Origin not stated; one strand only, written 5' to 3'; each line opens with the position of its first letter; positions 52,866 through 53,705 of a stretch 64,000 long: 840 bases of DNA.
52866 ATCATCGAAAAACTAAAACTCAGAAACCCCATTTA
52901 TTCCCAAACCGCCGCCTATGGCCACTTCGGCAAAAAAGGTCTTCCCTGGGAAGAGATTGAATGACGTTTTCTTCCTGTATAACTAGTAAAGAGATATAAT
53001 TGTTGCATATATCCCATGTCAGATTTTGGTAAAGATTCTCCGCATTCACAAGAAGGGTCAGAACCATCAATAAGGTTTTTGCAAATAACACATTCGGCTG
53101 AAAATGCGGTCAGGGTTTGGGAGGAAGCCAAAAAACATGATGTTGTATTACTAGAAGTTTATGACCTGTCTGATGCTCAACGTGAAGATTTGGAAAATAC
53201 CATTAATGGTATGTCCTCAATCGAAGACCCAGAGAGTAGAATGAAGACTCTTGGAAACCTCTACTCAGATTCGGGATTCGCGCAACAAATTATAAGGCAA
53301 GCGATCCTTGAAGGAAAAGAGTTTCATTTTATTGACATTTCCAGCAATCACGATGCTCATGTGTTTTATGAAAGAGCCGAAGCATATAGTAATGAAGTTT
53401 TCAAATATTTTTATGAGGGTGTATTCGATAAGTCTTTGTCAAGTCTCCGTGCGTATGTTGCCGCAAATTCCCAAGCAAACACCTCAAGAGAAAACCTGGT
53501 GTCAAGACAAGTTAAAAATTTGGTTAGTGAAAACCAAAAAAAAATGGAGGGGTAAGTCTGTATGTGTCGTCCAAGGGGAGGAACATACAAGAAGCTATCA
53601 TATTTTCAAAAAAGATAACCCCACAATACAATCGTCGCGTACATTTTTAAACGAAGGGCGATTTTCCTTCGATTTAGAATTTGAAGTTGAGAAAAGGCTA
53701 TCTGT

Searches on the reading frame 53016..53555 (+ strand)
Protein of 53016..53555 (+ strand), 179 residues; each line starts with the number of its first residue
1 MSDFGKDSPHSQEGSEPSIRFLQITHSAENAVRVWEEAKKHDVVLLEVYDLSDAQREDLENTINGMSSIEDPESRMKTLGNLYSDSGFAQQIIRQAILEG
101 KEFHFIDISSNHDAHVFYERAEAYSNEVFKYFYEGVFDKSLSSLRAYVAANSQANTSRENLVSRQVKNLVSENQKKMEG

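Call 3: search_protein_families(library=pfam, proteins=[window:53016-53555:+], max_evalue=1)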
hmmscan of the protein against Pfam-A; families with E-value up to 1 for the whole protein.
window:53016-53555:+ (179 aa): 0 families

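Call 32: search_protein_families(library=padloc, proteins=[window:53016-53555:+], max_evalue=0.1)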
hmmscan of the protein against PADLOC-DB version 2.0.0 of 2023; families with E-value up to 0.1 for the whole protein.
window:53016-53555:+ (179 aa): 0 families
